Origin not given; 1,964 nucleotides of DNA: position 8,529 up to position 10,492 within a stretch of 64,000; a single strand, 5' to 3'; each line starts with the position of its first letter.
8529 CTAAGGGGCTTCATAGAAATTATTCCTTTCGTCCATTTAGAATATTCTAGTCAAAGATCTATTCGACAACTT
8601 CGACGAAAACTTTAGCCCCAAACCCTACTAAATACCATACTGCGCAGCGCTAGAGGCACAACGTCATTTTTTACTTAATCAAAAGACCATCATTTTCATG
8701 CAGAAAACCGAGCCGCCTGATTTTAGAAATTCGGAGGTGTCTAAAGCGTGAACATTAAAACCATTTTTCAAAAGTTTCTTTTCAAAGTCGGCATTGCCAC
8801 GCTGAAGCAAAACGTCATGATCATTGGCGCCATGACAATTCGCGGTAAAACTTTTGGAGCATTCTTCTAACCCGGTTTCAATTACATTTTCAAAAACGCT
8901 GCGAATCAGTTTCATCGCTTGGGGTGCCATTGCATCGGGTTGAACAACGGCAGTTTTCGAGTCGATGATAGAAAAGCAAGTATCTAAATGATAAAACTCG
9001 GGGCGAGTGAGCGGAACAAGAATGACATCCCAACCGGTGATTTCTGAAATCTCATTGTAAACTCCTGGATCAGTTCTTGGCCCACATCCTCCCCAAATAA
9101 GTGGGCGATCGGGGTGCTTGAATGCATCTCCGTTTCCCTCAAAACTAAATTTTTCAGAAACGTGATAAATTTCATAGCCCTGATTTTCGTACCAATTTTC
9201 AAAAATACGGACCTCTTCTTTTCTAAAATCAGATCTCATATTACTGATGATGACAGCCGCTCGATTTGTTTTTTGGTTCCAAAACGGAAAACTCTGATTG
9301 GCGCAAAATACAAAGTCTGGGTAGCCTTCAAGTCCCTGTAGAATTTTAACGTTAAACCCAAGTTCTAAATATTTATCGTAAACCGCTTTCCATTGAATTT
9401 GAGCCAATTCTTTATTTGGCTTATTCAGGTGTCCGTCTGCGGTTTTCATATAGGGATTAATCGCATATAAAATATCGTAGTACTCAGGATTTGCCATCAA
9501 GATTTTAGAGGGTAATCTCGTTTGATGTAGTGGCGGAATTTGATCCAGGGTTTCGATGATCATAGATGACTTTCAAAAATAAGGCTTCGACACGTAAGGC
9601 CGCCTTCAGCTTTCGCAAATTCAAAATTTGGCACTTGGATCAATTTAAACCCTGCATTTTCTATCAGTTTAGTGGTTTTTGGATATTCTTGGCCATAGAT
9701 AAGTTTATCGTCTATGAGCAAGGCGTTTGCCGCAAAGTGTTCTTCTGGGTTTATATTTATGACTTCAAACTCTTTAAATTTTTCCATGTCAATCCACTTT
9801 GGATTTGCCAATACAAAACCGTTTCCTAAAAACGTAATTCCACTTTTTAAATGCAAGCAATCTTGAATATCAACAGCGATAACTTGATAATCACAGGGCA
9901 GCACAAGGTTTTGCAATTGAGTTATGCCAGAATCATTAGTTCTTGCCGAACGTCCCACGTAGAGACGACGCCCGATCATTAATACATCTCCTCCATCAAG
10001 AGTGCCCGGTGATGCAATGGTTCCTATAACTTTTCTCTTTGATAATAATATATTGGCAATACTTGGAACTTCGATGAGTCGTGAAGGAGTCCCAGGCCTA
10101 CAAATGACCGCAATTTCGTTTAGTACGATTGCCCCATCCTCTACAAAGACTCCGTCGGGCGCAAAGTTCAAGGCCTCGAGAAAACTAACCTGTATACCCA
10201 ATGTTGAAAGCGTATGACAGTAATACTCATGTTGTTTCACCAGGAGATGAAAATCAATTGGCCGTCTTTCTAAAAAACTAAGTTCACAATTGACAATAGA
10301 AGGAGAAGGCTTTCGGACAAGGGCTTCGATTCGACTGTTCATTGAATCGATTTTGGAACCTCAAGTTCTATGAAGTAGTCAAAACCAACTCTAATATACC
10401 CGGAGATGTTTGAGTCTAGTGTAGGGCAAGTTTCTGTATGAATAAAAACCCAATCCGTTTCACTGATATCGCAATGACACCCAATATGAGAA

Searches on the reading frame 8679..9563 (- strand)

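Call 17: search_protein_families(library=ncbifam, proteins=[window:8679-9563:-], max_evalue=0.00001)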
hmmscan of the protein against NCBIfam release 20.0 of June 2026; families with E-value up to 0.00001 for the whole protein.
window:8679-9563:- (294 aa): 5 families
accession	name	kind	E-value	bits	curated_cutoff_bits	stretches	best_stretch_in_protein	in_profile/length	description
NF045659.1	DiMArgaseDdahMtb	equivalog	2.5e-50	171.2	300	1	15-291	20-281/283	dimethylargininase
NF052232.1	Arg_dihydro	equivalog_domain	8.6e-42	143.2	450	1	20-290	4-264/266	arginine dihydrolase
NF052231.1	bifunc_ArgZ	exception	4.6e-41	140.8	1025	1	20-292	6-268/696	bifunctional arginine dihydrolase/ornithine cyclodeaminase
NF045660.1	DiMthArgaseDdahStm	equivalog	1.1e-11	45.1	340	1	50-291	25-247/249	dimethylargininase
NF045658.1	DiMArgaseDdah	equivalog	4.3e-09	36.5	450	1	43-291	20-252/254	dimethylargininase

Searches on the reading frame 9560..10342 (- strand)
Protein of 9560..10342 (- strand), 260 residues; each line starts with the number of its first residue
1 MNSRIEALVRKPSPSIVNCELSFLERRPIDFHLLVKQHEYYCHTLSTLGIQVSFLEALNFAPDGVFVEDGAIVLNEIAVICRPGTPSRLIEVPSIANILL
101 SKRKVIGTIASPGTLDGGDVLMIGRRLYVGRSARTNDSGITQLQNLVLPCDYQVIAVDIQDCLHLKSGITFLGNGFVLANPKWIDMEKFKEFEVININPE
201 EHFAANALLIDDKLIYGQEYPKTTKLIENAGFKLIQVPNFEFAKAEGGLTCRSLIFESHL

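Call 17: search_protein_families(library=ncbifam, proteins=[window:9560-10342:-], max_evalue=0.00001)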
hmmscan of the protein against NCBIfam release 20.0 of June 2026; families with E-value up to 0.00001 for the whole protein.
window:9560-10342:- (260 aa): 7 families
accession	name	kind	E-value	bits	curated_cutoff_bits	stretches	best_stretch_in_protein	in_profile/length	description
NF045660.1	DiMthArgaseDdahStm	equivalog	3.5e-64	217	340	1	7-254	2-247/249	dimethylargininase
NF045658.1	DiMArgaseDdah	equivalog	4e-50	171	450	1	8-256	6-254/254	dimethylargininase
NF045659.1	DiMArgaseDdahMtb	equivalog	1.5e-11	44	300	1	26-254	47-281/283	dimethylargininase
NF052231.1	bifunc_ArgZ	exception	1.1e-07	30.5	1025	1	39-254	42-267/696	bifunctional arginine dihydrolase/ornithine cyclodeaminase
NF052232.1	Arg_dihydro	equivalog_domain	1.7e-07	30.8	450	1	39-253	40-264/266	arginine dihydrolase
NF002381.0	PRK01388.1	subfamily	4.9e-07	29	414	0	111-183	210-288/405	arginine deiminase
TIGR01078.1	arcA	equivalog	2.2e-06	26.7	489.1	0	114-196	212-302/408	arginine deiminase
